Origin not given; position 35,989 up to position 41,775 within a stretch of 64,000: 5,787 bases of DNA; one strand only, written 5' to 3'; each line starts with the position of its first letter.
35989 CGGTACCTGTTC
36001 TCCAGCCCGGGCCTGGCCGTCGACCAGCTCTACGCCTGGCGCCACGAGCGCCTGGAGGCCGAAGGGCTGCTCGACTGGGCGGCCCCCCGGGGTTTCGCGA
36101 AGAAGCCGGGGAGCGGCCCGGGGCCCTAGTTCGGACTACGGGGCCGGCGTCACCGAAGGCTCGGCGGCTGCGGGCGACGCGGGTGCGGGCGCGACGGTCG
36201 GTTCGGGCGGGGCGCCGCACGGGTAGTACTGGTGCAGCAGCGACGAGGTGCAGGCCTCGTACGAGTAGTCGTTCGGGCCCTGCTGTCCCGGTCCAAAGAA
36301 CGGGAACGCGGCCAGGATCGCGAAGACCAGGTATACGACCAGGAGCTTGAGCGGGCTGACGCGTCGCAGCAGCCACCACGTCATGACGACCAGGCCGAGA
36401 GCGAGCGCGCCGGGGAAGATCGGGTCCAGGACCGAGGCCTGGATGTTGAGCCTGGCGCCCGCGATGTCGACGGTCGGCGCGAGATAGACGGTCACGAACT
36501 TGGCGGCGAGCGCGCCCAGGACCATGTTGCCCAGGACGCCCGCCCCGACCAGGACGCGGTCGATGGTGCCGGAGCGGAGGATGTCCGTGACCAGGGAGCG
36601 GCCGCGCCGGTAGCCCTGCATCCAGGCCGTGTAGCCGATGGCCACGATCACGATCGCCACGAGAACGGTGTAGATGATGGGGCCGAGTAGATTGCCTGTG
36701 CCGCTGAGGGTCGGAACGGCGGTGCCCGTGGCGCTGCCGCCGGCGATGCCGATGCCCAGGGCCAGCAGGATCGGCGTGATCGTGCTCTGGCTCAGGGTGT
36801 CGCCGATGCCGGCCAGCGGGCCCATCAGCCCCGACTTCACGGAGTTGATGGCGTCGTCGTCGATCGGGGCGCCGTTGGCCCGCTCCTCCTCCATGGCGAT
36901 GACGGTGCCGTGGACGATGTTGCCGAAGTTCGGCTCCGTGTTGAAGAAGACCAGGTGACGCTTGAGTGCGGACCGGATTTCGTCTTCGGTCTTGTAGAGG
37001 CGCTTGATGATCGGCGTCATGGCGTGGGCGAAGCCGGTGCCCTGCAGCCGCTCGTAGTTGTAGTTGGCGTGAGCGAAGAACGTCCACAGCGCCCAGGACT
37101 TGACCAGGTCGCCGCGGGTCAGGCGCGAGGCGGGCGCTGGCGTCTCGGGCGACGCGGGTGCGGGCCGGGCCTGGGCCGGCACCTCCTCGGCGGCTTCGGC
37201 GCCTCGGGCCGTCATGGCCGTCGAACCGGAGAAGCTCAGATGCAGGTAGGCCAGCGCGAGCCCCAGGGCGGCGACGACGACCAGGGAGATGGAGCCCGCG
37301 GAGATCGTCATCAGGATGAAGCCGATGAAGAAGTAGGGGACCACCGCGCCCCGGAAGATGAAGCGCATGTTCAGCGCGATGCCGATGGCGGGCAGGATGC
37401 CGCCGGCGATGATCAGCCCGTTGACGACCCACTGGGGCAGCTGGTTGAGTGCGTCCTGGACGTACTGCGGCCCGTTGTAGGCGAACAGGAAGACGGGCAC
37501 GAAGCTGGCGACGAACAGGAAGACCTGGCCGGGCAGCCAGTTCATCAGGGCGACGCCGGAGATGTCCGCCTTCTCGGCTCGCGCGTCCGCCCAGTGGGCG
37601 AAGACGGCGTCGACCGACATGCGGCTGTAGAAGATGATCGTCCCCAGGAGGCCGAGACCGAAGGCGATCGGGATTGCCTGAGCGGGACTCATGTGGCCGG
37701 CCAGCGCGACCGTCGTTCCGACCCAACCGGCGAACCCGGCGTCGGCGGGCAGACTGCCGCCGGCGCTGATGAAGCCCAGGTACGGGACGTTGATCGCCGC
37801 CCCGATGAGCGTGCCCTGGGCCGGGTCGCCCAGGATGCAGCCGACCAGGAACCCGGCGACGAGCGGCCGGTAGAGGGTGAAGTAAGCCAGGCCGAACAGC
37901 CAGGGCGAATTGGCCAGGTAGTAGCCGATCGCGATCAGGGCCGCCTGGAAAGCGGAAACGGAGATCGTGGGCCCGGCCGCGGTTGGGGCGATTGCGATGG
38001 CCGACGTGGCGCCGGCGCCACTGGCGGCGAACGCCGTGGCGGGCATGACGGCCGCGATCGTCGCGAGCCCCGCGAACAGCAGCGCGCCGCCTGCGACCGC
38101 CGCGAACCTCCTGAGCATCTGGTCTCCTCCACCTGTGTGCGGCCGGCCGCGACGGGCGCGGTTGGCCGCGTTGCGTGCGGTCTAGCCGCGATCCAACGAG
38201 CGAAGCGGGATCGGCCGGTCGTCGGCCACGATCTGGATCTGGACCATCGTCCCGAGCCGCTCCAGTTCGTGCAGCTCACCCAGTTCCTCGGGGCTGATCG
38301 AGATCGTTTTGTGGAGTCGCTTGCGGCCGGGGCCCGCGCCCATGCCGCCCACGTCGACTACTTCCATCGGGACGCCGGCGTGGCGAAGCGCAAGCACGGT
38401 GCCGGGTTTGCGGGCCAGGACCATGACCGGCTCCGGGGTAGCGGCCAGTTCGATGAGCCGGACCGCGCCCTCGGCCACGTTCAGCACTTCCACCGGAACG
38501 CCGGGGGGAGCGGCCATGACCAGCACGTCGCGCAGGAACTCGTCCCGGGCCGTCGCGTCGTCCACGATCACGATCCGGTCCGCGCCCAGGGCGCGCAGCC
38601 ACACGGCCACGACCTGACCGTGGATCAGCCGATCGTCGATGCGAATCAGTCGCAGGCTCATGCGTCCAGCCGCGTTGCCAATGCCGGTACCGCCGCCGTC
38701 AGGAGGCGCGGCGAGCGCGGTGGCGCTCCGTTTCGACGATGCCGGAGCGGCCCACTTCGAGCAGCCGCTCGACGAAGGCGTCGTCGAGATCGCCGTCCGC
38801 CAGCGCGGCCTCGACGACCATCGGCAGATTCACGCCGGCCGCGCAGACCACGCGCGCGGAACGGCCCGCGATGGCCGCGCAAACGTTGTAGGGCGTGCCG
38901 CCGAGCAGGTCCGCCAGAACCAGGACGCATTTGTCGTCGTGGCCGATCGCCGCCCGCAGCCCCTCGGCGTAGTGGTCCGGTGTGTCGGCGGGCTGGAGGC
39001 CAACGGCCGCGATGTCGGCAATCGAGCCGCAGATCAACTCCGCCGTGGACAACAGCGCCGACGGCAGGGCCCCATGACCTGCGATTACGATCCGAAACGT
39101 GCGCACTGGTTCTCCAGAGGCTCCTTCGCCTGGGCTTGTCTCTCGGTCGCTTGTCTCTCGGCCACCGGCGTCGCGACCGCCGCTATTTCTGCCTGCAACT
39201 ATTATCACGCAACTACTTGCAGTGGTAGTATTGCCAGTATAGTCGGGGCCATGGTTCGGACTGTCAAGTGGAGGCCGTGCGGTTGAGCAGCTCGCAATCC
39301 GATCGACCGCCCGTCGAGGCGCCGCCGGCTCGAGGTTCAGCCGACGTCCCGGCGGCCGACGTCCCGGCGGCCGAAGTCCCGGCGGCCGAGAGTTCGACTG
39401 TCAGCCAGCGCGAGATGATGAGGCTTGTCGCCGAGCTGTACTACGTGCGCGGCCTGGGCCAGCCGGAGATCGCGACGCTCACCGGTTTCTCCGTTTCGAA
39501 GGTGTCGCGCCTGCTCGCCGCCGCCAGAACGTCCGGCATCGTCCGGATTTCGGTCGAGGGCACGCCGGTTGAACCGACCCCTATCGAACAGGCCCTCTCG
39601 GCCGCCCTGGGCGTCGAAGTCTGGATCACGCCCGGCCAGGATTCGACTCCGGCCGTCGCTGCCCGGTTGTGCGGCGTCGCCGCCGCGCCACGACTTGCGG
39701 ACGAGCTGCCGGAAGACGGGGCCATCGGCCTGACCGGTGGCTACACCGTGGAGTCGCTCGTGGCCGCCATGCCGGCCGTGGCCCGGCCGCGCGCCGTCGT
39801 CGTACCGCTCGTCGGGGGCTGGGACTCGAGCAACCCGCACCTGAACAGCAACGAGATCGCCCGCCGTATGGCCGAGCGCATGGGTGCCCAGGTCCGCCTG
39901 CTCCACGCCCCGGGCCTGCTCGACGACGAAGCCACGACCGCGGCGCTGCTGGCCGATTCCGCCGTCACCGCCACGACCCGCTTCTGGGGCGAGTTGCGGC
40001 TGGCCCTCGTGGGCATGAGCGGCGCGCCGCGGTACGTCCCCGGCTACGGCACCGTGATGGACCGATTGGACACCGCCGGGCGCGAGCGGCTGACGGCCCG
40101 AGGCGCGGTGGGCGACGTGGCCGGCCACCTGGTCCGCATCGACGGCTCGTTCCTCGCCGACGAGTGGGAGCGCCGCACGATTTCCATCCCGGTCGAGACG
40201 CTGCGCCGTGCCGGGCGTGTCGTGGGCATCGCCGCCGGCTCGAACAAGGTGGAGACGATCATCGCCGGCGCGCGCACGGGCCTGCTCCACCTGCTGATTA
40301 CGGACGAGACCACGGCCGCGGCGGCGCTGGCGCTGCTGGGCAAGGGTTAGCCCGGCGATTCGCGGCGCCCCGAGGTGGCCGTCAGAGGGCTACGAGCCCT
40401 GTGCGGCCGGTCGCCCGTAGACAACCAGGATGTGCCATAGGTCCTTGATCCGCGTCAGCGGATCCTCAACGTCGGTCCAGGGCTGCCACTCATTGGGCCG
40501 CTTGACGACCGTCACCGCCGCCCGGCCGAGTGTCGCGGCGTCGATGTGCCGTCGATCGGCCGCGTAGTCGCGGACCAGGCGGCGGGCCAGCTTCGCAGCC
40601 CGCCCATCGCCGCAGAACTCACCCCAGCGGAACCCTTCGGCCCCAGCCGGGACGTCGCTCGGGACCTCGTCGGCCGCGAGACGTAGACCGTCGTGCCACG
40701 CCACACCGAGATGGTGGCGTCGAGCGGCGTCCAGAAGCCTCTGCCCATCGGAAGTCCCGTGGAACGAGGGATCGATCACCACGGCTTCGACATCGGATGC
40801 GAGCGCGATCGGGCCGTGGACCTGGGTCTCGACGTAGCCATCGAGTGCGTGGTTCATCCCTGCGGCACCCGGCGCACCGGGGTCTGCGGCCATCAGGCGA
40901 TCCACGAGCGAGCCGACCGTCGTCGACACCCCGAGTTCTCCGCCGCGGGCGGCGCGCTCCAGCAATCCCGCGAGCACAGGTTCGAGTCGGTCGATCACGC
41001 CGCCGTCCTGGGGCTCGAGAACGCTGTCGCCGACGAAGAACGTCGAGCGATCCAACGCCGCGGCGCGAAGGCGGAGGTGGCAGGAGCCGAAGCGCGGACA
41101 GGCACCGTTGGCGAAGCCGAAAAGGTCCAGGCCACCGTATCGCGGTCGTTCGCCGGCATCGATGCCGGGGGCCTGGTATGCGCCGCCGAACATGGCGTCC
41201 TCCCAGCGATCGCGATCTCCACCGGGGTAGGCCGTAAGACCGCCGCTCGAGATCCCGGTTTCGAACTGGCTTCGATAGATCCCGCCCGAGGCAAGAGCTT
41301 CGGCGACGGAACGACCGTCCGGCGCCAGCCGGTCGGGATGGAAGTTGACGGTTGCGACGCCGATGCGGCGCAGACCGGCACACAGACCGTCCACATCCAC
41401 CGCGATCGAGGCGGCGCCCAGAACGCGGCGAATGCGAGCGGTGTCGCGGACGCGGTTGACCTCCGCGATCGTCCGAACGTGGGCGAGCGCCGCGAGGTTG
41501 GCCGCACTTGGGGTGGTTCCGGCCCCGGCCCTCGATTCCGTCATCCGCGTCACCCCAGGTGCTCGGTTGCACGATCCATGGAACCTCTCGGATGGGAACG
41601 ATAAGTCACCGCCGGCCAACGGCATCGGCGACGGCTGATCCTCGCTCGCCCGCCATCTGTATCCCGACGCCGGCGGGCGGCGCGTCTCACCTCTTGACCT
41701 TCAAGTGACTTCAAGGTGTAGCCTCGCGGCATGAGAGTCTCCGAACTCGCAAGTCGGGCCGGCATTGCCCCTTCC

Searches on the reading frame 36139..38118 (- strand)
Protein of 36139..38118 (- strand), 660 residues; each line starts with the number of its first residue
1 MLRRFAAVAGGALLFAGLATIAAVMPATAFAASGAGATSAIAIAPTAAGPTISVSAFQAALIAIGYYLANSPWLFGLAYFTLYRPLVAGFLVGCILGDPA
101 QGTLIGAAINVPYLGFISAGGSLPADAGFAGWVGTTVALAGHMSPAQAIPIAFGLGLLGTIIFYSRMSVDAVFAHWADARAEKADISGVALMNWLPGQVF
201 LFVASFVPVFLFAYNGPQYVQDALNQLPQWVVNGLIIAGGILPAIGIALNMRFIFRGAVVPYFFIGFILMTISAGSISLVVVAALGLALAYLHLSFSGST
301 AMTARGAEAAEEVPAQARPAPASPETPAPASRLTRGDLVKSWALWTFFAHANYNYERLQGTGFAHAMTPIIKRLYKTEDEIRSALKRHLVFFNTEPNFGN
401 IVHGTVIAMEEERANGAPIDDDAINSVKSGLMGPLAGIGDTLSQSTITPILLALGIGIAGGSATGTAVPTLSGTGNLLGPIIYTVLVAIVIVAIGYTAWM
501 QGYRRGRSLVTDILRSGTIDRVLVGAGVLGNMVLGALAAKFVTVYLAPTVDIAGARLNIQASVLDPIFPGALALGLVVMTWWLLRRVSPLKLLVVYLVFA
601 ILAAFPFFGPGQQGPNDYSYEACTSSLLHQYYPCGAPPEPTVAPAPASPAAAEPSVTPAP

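Call 24: search_protein_families(library=pfam, proteins=[window:36139-38118:-], max_evalue=0.001)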
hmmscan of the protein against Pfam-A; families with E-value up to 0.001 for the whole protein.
window:36139-38118:- (660 aa): 2 families
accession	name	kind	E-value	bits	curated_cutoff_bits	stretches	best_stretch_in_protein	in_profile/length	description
PF03613.19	EIID-AGA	-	9.1e-77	258.3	25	1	333-604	2-260/265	PTS system mannose/fructose/sorbose family IID component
PF03609.19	EII-Sor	-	7.3e-61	206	26.3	1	57-291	2-232/233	PTS system sorbose-specific iic component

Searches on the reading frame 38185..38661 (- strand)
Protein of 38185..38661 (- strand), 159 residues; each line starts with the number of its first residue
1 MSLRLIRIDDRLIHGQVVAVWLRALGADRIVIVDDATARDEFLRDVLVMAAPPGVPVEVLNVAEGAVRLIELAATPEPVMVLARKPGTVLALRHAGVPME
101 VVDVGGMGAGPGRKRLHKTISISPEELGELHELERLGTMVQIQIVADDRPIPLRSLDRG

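Call 25: search_protein_families(library=pfam, proteins=[window:38185-38661:-], max_evalue=0.001)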
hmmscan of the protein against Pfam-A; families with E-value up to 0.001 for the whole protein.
window:38185-38661:- (159 aa): 1 family
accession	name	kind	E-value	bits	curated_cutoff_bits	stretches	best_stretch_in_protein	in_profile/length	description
PF03830.20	PTSIIB_sorb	-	1.2e-39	136.5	27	1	4-149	2-147/148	PTS system sorbose subfamily IIB component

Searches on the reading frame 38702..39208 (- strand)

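Call 25: search_protein_families(library=pfam, proteins=[window:38702-39208:-], max_evalue=0.001)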
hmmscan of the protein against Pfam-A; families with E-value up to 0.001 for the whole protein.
window:38702-39208:- (169 aa): 1 family
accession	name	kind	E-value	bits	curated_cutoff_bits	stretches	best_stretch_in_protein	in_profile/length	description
PF03610.21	EIIA-man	-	1.7e-18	67.2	21.4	1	40-138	2-103/116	PTS system fructose IIA component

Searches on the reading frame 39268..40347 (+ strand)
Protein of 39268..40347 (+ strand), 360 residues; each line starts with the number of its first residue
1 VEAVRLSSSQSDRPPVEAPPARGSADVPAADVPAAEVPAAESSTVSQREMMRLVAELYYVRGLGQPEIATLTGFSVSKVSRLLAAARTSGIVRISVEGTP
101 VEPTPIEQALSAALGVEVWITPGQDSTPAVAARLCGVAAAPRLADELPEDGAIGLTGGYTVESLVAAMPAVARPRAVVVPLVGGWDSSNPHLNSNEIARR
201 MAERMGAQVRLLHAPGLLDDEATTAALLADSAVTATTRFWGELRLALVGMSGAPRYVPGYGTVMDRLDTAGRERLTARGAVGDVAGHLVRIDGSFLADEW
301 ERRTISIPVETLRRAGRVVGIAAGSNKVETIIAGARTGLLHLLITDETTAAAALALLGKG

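Call 25: search_protein_families(library=pfam, proteins=[window:39268-40347:+], max_evalue=0.001)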
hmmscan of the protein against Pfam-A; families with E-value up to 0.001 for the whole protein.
window:39268-40347:+ (360 aa): 1 family
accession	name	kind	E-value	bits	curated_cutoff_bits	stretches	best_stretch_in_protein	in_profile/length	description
PF04198.19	Sugar-bind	-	9.5e-42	143.4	27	1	104-354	7-256/257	Putative sugar-binding domain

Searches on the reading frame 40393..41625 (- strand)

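Call 25: search_protein_families(library=pfam, proteins=[window:40393-41625:-], max_evalue=0.001)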
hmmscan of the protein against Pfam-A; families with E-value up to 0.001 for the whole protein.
window:40393-41625:- (411 aa): 1 family
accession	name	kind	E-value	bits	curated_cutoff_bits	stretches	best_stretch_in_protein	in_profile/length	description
PF12294.13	DUF3626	-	2e-85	286.9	27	1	92-403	3-301/301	Protein of unknown function (DUF3626)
